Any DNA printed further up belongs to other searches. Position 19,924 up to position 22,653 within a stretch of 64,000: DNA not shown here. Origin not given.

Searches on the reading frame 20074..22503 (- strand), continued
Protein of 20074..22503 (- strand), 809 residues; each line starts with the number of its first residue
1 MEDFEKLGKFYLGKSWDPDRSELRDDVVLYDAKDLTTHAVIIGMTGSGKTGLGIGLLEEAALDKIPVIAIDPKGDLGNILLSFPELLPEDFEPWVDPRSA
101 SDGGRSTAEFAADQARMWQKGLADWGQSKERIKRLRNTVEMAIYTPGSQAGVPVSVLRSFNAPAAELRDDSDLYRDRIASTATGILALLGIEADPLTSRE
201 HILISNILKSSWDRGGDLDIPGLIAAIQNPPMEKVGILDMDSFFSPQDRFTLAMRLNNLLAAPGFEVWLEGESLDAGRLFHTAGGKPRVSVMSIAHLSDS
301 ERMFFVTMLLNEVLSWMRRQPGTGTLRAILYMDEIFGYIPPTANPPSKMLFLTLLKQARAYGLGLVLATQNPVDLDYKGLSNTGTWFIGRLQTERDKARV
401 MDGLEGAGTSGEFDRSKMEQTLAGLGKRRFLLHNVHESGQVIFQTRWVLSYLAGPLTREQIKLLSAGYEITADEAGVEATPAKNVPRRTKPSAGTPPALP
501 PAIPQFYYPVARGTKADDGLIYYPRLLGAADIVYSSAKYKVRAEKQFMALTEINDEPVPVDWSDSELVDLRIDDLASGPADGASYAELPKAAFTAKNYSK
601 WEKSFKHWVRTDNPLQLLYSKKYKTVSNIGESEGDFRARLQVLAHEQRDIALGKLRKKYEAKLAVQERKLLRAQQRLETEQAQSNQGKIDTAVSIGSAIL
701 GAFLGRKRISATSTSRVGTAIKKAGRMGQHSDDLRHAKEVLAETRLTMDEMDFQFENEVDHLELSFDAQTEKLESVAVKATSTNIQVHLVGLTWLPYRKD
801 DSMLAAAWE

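Call 87: list_cluster_members(proteins=[P0001, P0121, P0008])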
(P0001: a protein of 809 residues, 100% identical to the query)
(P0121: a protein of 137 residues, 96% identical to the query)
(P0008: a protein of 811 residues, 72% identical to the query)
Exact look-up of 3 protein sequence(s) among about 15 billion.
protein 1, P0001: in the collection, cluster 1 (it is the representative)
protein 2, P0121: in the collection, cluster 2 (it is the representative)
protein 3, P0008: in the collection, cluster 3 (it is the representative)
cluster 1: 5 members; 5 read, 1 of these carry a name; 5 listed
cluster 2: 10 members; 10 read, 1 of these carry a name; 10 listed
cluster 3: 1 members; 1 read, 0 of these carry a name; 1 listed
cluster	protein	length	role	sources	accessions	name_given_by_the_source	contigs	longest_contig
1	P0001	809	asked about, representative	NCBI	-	-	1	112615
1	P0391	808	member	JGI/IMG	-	hypothetical protein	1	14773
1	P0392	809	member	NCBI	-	-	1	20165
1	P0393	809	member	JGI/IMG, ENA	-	-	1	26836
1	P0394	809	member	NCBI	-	-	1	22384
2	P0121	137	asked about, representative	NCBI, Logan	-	-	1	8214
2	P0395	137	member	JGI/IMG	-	predicted flap endonuclease-1-like 5' DNA nuclease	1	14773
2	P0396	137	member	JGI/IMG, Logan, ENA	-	-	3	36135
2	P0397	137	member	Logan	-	-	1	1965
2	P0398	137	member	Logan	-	-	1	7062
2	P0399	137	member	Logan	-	-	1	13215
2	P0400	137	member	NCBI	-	-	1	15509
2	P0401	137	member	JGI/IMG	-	-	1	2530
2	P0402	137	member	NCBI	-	-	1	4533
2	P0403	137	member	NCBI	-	-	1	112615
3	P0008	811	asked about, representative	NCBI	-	-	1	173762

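Call 93: search_protein_families(library=pfam, proteins=[L060:3421-4029:+, L060:4086-4556:+, L060:4739-7195:-, L061:9126-9944:+, L061:7901-9124:-, L061:13050-14561:+, L061:14615-16117:+, L074:395-898:-, L074:432-941:+, L074:4177-4545:+], max_evalue=0.001)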
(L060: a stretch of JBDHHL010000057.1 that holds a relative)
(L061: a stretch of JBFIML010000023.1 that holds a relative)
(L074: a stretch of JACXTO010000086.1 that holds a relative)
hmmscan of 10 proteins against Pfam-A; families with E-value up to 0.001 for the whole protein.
L060:3421-4029:+ (202 aa): 1 family
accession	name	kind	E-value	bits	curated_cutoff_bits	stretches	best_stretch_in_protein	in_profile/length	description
PF06078.17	DUF937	-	7.1e-37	127.3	25.4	1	8-136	1-134/135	Bacterial protein of unknown function (DUF937)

L060:4086-4556:+ (156 aa): 2 families
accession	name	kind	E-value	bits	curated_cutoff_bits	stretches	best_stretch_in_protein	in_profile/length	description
PF04972.22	BON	-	1.5e-09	38.5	27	1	46-95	19-68/69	BON domain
PF01476.26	LysM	-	2.2e-09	37.6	20.9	1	104-152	1-43/43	LysM domain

L060:4739-7195:- (818 aa): 4 families
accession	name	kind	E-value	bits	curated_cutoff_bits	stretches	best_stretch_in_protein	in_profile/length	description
PF13603.12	tRNA-synt_1_2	-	3.8e-67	225.8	25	1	221-415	1-184/185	Leucyl-tRNA synthetase, editing domain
PF00133.28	tRNA-synt_1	-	2.9e-41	142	22.7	2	428-622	227-404/414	tRNA synthetases class I (I, L, M and V)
PF09334.17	tRNA-synt_1g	-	3.4e-30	105.5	20.1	2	42-184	8-146/391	tRNA synthetases class I (M)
PF08264.19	Anticodon_1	-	6.4e-18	65.5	25.1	1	665-781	4-145/148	Anticodon-binding domain of tRNA ligase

L061:9126-9944:+ (272 aa): 0 families

L061:7901-9124:- (407 aa): 1 family
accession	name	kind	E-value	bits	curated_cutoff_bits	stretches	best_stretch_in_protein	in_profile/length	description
PF13852.11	DUF4197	-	4.4e-73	245.6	24.9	1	208-406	2-199/199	Protein of unknown function (DUF4197)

L061:13050-14561:+ (503 aa): 1 family
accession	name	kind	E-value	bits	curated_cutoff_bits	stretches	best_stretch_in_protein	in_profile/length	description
PF05552.17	MS_channel_1st_1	-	1.6e-58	194.8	22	4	196-243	2-49/50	Mechanosensitive ion channel, conserved TM helix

L061:14615-16117:+ (500 aa): 0 families

L074:395-898:- (167 aa): 0 families

L074:432-941:+ (169 aa): 1 family
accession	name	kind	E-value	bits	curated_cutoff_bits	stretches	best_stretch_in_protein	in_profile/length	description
PF16640.11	Big_3_5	-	0.00059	20.8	35.5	0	56-133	11-88/88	Bacterial Ig-like domain (group 3)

L074:4177-4545:+ (122 aa): 0 families
